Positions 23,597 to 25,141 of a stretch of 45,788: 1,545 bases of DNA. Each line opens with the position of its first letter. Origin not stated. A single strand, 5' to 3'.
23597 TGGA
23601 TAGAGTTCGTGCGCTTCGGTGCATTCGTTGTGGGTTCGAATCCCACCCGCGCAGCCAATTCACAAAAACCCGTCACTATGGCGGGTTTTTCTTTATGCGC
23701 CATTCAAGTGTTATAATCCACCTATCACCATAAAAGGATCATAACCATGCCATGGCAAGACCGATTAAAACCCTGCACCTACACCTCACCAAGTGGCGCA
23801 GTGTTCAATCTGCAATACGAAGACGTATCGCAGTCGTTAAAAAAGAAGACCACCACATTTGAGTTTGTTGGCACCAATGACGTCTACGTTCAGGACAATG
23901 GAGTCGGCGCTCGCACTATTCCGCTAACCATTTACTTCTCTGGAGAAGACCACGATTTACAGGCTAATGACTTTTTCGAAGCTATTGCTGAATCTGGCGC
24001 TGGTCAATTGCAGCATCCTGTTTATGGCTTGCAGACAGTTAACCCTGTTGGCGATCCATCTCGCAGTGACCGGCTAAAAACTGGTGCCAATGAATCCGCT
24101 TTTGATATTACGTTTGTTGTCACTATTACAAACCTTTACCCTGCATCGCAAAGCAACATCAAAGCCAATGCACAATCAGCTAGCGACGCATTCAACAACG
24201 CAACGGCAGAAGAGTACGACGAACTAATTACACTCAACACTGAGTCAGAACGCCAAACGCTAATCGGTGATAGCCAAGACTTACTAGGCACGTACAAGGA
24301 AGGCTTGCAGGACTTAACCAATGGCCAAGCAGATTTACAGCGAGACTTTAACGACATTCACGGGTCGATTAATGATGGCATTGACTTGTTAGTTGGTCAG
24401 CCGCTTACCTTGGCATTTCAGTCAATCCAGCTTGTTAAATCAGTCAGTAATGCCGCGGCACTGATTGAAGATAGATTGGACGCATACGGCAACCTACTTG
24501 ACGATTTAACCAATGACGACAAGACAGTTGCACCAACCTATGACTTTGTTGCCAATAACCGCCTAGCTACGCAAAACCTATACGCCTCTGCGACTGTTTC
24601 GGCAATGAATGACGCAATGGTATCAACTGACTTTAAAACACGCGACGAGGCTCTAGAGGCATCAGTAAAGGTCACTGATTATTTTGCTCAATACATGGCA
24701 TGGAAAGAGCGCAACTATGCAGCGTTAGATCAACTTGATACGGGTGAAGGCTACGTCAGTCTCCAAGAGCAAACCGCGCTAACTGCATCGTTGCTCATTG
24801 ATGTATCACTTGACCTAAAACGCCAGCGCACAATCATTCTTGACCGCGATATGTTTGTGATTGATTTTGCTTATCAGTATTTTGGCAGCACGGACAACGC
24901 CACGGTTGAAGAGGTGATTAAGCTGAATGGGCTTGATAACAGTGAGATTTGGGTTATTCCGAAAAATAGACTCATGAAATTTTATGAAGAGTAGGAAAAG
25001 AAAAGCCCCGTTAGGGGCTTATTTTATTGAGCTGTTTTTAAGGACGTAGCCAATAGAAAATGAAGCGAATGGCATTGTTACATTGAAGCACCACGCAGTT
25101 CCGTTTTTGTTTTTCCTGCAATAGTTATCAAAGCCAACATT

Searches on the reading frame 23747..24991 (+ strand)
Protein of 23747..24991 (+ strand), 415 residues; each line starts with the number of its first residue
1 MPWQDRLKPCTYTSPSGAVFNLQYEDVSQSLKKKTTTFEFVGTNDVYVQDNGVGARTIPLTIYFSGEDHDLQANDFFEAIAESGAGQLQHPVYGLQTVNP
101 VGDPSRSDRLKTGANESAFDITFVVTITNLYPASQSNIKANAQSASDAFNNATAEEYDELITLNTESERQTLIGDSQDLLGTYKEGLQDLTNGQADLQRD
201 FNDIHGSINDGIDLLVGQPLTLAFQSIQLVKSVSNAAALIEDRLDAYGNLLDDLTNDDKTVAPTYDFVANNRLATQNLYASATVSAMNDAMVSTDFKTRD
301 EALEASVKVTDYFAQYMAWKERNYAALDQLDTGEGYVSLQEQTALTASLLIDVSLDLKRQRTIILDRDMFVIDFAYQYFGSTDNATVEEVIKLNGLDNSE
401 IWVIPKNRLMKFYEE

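Call 13: find_related_loci(query=window:23747-24991:+, collection=viral_contigs, flank=4000)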
Query window:23747-24991:+ (415 aa) in viral_contigs; peptide patterns used: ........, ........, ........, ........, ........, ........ (x = any residue, [..] = any of these).
4 stretches matched a pattern; 3 encode a relative of the query (tblastn E <= 1e-3); 3 distinct loci.
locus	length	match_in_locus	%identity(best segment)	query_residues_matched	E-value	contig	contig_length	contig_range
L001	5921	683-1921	56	1-412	9e-155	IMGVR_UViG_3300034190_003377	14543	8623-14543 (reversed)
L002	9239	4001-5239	55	1-412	4e-153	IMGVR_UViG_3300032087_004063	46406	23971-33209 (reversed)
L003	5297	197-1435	55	1-412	1e-151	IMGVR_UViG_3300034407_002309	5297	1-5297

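Call 31: find_homologous_proteins(query=window:23747-24991:+)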
Query window:23747-24991:+ (415 aa): 110 proteins with E <= 0.001 among 8000 candidates.
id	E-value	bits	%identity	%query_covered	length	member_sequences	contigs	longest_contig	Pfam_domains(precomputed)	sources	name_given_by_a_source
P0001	1.1e-269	912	100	100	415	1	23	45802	PF07157.18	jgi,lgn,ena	jgi:prophage DNA circulation protein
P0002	2.2e-209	714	77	100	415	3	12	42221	PF07157.18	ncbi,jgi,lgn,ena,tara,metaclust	tara:strand:+ start:386 stop:1633 length:1248 start_codon:yes stop_codon:yes gene_type:complete|meta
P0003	3.0e-209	713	77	100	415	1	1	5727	PF07157.18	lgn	-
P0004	1.7e-201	688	76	99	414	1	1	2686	PF07157.18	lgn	-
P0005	3.3e-197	673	73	100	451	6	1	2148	PF07157.18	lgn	-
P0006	1.1e-186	639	69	100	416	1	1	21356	PF07157.18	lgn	-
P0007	1.2e-175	602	66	100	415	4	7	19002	PF07157.18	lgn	-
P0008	3.8e-172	591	65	100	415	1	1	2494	PF07157.18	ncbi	-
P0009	1.2e-162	560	62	100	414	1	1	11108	PF07157.18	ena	-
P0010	4.1e-159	548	59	100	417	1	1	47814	PF07157.18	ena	-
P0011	1.6e-158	546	59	100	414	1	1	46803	PF07157.18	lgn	-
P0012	7.8e-156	537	59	100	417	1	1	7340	PF07157.18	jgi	jgi:hypothetical protein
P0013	9.6e-155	534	59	100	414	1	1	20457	PF07157.18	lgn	-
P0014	1.4e-153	530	59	100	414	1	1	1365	PF07157.18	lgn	-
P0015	8.5e-148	511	57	99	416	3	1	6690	PF07157.18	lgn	-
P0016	4.5e-147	508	56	99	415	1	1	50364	PF07157.18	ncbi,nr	ncbi:hypothetical protein [Vibrio phage H188]|nr:hypothetical protein [Vibrio phage H188]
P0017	4.8e-147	508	56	99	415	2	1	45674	PF07157.18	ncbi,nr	ncbi:DNA circulation [Vibrio phage 1.087.A._10N.261.45.F9]|nr:DNA circulation [Vibrio phage 1.087.A.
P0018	3.5e-146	505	56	99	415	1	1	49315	PF07157.18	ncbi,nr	ncbi:DNA circularization protein [Vibrio phage vB_VhaS_MAG7]|nr:DNA circularization protein [Vibrio 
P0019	3.3e-145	502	55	99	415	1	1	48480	PF07157.18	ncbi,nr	ncbi:hypothetical protein MYOV066v1_p0033 [Vibrio phage PS15B.3]|nr:hypothetical protein MYOV066v1_p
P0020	5.3e-144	498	56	99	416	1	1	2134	PF07157.18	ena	-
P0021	1.8e-143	497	54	99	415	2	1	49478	PF07157.18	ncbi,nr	ncbi:hypothetical protein MYOV065v1_p0050 [Vibrio phage PS15B.2]|nr:hypothetical protein MYOV065v1_p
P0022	8.5e-143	494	55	99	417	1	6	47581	PF07157.18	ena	-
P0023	1.0e-142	494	56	99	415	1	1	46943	PF07157.18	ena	-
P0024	1.2e-141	491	55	100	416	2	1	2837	PF07157.18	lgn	-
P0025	1.3e-141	490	55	99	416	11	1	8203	PF07157.18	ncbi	-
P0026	6.9e-141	488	55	99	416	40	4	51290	PF07157.18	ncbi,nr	ncbi:DNA circulation [Vibrio phage 1.017.O._10N.286.55.C11]|nr:DNA circulation [Vibrio phage 1.017.O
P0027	1.1e-140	487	54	99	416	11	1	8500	PF07157.18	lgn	-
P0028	1.6e-139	484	56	99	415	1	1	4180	PF07157.18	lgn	-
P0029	9.7e-137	474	54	100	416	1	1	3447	PF07157.18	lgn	-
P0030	1.7e-132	460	52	99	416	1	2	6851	PF07157.18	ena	-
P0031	3.5e-132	459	52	99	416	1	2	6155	PF07157.18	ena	-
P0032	7.8e-131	455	52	99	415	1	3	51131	PF07157.18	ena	-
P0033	8.4e-131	455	51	100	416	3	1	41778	PF07157.18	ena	-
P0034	5.2e-102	360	54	78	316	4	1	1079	PF07157.18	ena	-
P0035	6.3e-98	347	43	100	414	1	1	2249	PF07157.18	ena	-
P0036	4.1e-93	331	42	100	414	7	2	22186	PF07157.18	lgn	-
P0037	7.1e-93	330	41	100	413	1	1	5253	PF07157.18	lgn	-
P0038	5.4e-92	327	41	100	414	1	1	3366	PF07157.18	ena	-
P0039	1.2e-91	326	42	100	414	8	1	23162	PF07157.18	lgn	-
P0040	2.9e-91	325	42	100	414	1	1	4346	PF07157.18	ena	-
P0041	3.3e-91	325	41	100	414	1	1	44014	PF07157.18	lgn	-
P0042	1.2e-90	323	41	100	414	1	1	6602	PF07157.18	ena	-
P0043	7.7e-90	320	40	100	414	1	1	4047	PF07157.18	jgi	jgi:Mu-like prophage DNA circulation protein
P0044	2.4e-89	318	41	100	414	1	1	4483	PF07157.18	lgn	-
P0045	4.5e-89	317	41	100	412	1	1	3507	PF07157.18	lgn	-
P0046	7.4e-89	317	40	100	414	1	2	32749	PF07157.18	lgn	-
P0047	1.4e-88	316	41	100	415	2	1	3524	PF07157.18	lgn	-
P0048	2.5e-88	315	39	100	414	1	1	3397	PF07157.18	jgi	-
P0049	1.1e-87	313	39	100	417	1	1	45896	PF07157.18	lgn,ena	-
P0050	1.1e-87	313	41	100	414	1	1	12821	PF07157.18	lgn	-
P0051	2.1e-87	312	39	100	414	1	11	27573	PF07157.18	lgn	-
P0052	1.2e-86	309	39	100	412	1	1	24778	PF07157.18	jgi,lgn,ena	-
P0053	2.5e-86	308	39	100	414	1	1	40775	PF07157.18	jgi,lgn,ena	-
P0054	4.7e-86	308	39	100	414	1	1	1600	PF07157.18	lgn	-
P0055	5.5e-86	307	39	100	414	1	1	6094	PF07157.18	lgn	-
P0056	1.5e-85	306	39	100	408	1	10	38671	PF07157.18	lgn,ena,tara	tara:strand:+ start:2656 stop:3882 length:1227 start_codon:yes stop_codon:yes gene_type:complete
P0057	2.2e-85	305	39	100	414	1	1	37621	PF07157.18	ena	-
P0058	2.1e-84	302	39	100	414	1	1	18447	PF07157.18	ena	-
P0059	3.4e-84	301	39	100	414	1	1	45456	PF07157.18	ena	-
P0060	4.7e-84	301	39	100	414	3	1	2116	PF07157.18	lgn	-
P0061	9.5e-84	300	39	100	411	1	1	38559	PF07157.18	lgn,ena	-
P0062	1.6e-83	299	40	100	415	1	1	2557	PF07157.18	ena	-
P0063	1.7e-83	299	39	100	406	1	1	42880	PF07157.18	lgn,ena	-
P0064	6.4e-83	297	38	100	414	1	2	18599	PF07157.18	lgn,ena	-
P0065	2.1e-82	296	40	100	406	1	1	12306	PF07157.18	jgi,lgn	jgi:prophage DNA circulation protein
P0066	3.6e-82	295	39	100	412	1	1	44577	PF07157.18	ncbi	-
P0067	1.9e-81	292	40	96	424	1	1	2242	PF07157.18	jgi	-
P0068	7.6e-81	290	38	100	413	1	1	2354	PF07157.18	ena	-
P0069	1.7e-80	289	38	100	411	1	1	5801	PF07157.18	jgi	jgi:prophage DNA circulation protein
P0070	8.7e-79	284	58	54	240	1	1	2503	PF07157.18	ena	-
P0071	5.5e-78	281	38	100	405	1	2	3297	PF07157.18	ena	-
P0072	9.1e-78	280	37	100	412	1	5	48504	PF07157.18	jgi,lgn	jgi:prophage DNA circulation protein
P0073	1.1e-77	280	40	100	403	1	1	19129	PF07157.18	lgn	-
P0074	1.4e-77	280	38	100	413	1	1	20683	PF07157.18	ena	-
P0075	1.4e-77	280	36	100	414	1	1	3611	PF07157.18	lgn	-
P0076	7.4e-77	277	36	100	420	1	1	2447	PF07157.18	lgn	-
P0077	4.0e-76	275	38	100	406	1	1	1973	PF07157.18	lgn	-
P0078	1.8e-75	273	36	100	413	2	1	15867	PF07157.18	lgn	-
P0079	3.0e-75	272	36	100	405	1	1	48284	PF07157.18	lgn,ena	-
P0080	3.2e-75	272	37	100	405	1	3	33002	PF07157.18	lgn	-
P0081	9.1e-75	270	36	100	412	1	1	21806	PF07157.18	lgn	-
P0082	1.1e-74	270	36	100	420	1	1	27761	PF07157.18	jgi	-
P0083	2.2e-74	269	36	97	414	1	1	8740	PF07157.18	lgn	-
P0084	2.5e-74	269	35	100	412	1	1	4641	PF07157.18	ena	-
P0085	3.7e-74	268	37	100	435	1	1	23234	PF07157.18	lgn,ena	-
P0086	1.1e-73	267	35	100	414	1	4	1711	PF07157.18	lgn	-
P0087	3.7e-73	265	38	100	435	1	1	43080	PF07157.18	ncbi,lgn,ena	-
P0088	4.0e-73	265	36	100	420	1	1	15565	PF07157.18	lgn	-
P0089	6.3e-73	264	37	100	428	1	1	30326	PF07157.18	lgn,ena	-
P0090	7.2e-73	264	35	100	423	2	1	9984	PF07157.18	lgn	-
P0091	7.7e-73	264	35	100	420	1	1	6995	PF07157.18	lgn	-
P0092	1.4e-72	263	34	100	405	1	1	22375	PF07157.18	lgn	-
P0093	6.0e-72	261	37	100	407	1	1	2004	PF07157.18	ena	-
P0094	2.8e-71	259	37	100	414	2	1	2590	PF07157.18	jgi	-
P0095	3.2e-71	259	36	100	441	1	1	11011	PF07157.18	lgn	-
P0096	1.3e-69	253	34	100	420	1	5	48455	PF07157.18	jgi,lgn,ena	-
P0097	1.4e-69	253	35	100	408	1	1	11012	PF07157.18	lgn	-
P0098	1.5e-69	253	34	100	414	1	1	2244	PF07157.18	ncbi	-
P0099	6.0e-69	251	36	100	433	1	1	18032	PF07157.18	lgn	-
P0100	9.5e-69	251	34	100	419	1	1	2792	PF07157.18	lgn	-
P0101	3.3e-68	249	34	99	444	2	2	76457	PF07157.18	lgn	-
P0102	6.1e-67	245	35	99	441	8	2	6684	PF07157.18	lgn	-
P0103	4.9e-66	242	36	99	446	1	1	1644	PF07157.18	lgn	-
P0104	3.0e-65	239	35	100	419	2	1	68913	PF07157.18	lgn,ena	-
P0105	4.7e-65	238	34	100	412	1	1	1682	PF07157.18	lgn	-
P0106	5.9e-62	228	33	100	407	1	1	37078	PF07157.18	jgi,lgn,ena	-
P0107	1.3e-58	217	32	100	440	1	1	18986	PF07157.18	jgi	jgi:prophage DNA circulation protein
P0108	1.8e-54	204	30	100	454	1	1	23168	PF07157.18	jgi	jgi:hypothetical protein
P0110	1.3e-32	132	28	97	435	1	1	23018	PF07157.18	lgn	-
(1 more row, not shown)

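Call 33: find_encoding_contigs(protein=P0001, flank=3000, max_places=10)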
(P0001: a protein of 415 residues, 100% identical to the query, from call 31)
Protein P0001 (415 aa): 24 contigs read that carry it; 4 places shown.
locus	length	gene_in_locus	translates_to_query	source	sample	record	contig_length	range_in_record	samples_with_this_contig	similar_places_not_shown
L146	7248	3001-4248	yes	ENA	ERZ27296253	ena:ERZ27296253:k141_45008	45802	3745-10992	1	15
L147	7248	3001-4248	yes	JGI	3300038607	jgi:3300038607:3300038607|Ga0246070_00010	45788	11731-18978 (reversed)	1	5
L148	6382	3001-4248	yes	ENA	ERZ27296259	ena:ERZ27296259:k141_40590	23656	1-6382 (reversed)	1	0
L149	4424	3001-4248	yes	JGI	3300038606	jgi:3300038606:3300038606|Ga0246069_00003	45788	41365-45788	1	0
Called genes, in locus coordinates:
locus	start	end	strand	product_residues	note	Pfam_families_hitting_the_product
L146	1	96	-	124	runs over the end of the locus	PF09643:YopX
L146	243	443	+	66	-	-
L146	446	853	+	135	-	PF10109:Phage_TAC_7 (weak)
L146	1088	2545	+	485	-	-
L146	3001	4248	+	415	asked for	PF07157:DNA_circ_N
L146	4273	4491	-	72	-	-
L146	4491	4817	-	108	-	-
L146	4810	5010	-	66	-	-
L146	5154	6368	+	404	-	PF22255:Gp44-like_2nd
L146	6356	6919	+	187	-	-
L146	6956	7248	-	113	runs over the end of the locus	-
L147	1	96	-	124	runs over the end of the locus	PF09643:YopX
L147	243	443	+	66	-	-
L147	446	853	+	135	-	PF10109:Phage_TAC_7 (weak)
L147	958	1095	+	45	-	-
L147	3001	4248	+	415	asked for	PF07157:DNA_circ_N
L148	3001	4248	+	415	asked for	PF07157:DNA_circ_N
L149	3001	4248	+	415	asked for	PF07157:DNA_circ_N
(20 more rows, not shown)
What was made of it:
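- Checked: Gene callers on four identical public contigs call nothing between the tape-measure and DNA-circulation genes (call 33).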

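Call 34: find_encoding_contigs(protein=P0002, flank=3000, max_places=6)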
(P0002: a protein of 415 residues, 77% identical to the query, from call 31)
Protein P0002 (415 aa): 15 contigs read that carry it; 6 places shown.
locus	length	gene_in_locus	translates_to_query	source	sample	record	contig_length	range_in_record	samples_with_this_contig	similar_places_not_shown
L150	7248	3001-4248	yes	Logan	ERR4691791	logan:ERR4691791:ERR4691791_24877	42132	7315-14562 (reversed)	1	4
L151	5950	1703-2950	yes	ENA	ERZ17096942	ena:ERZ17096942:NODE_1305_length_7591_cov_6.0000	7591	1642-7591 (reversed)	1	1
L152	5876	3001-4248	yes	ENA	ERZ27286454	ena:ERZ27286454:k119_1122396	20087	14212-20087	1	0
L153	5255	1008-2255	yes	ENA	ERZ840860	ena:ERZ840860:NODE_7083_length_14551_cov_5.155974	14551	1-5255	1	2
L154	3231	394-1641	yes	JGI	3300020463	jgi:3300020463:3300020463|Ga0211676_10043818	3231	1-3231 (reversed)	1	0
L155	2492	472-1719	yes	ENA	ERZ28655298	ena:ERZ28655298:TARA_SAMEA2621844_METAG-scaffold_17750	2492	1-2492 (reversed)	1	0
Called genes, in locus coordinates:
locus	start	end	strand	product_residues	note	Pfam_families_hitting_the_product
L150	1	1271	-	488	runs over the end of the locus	-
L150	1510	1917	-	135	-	PF10109:Phage_TAC_7 (weak)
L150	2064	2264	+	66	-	-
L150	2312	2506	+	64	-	-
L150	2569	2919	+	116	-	-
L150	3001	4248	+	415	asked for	PF07157:DNA_circ_N (weak)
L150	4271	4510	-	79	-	-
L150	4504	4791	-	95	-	-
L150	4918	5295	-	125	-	-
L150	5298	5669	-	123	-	-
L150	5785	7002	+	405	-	PF22255:Gp44-like_2nd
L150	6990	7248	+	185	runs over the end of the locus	-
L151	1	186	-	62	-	?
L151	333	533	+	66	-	-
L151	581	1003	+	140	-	-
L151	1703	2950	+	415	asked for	PF07157:DNA_circ_N (weak)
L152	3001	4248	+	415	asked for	PF07157:DNA_circ_N (weak)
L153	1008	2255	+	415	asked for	PF07157:DNA_circ_N (weak)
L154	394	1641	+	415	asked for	PF07157:DNA_circ_N (weak)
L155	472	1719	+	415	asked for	PF07157:DNA_circ_N (weak)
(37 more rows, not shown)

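Call 35: find_encoding_contigs(protein=P0006, flank=3000, max_places=4)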
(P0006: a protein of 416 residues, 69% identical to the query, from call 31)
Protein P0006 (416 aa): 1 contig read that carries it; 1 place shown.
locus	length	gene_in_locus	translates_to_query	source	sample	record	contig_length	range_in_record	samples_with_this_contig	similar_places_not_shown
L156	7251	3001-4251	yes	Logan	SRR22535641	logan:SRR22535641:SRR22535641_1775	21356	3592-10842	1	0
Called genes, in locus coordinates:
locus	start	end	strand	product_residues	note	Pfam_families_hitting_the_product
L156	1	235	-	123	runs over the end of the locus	PF09643:YopX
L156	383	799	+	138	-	-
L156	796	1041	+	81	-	-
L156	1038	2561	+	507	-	PF26039:Dcst2 (faint)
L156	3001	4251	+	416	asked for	PF07157:DNA_circ_N (weak)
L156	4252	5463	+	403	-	PF22255:Gp44-like_2nd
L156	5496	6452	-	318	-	PF01145:Band_7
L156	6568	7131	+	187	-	-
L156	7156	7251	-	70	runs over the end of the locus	-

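Call 36: find_encoding_contigs(protein=P0007, flank=3000, max_places=4)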
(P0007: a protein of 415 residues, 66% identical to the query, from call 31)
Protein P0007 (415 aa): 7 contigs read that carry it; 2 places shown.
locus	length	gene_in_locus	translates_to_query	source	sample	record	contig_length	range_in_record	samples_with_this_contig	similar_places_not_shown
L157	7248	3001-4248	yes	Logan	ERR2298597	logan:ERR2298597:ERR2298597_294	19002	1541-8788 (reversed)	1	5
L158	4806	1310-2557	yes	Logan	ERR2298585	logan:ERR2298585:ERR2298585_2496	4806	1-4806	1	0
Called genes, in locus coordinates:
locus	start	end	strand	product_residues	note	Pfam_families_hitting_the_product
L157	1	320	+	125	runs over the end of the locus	-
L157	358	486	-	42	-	-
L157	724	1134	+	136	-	PF10109:Phage_TAC_7 (weak)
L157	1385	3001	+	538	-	-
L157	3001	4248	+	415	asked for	PF07157:DNA_circ_N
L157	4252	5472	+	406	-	PF22255:Gp44-like_2nd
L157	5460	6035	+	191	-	-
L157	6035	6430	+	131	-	-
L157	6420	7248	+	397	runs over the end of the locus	PF26078:Baseplate_J_M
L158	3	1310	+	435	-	?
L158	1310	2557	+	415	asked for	PF07157:DNA_circ_N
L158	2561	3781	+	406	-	PF22255:Gp44-like_2nd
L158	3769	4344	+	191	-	-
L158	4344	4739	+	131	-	-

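Call 41: find_encoding_contigs(protein=P0003, flank=3000, max_places=3)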
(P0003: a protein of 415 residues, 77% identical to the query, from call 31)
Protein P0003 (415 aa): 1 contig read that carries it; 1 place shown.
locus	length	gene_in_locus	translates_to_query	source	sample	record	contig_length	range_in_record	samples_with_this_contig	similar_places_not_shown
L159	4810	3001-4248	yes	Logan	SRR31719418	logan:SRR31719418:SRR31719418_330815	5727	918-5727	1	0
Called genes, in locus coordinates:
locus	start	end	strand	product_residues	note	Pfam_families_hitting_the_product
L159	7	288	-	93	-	-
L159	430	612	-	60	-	-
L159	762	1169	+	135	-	PF10109:Phage_TAC_7 (faint)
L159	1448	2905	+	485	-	-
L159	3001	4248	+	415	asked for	PF07157:DNA_circ_N (weak)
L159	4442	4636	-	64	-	-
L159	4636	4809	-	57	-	?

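Call 42: find_encoding_contigs(protein=P0005, flank=3000, max_places=3)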
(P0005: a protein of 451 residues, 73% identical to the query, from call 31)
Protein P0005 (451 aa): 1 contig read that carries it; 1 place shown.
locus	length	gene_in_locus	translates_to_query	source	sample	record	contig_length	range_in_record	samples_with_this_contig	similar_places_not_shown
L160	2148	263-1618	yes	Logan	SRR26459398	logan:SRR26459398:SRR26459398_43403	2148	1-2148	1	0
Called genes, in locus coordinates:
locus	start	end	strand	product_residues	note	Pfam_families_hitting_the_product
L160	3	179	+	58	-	?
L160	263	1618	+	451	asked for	PF07157:DNA_circ_N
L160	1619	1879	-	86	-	-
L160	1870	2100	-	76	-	-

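Call 43: find_encoding_contigs(protein=P0009, flank=3000, max_places=3)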
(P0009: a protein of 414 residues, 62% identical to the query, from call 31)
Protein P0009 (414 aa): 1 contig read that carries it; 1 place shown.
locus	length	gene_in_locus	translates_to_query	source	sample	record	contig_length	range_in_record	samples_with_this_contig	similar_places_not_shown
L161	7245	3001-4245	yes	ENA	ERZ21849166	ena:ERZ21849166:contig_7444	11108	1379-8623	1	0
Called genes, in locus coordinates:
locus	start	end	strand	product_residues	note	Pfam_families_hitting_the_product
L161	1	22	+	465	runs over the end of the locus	?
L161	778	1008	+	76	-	-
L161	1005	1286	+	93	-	-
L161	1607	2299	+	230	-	-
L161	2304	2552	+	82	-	-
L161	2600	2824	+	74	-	-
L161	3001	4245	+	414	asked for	PF07157:DNA_circ_N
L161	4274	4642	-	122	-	PF00533:BRCT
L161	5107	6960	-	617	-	PF03979:Sigma70_r1_1, PF00140:Sigma70_r1_2, PF04546:Sigma70_ner, PF04542:Sigma70_r2, PF04539:Sigma70_r3, PF04545:Sigma70_r4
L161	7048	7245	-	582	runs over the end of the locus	PF01807:Zn_ribbon_DnaG, PF08275:DNAG_N, PF01751:Toprim, PF13155:Toprim_2, PF13362:Toprim_3, PF13662:Toprim_4, PF10410:DnaB_bind, PF08278:DnaG_DnaB_bind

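Call 76: find_encoding_contigs(protein=P0004, flank=3000, max_places=3)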
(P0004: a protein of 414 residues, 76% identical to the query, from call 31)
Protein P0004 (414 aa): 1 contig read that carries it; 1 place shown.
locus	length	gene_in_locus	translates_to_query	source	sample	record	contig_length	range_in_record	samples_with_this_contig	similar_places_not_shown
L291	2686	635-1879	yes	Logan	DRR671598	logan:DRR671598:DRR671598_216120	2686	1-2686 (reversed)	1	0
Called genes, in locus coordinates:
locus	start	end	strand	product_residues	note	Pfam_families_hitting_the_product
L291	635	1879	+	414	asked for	PF07157:DNA_circ_N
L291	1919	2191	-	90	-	-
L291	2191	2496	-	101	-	-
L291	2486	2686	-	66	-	?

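Call 77: find_encoding_contigs(protein=P0008, flank=3000, max_places=3)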
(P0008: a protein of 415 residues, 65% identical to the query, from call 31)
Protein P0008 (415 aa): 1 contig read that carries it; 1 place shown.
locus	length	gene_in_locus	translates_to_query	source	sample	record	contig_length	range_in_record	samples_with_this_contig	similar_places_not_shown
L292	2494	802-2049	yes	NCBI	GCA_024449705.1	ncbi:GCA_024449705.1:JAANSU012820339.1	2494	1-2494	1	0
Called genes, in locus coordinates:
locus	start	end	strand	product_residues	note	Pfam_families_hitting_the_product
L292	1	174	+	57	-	?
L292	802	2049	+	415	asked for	PF07157:DNA_circ_N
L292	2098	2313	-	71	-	-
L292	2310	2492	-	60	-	?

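Call 116: find_encoding_contigs(protein=P0010, flank=2500, max_places=3)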
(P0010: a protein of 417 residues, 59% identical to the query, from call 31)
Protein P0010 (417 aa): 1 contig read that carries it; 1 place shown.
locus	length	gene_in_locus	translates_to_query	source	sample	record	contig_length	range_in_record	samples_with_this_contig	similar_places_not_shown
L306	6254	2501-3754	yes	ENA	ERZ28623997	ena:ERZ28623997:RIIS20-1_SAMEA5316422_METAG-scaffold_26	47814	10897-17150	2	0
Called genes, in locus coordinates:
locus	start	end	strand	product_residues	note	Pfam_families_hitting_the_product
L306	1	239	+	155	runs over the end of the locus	-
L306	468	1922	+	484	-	-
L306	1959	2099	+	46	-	-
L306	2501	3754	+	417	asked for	PF07157:DNA_circ_N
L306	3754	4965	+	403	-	PF22255:Gp44-like_2nd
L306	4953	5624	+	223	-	-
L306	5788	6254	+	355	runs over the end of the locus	PF01145:Band_7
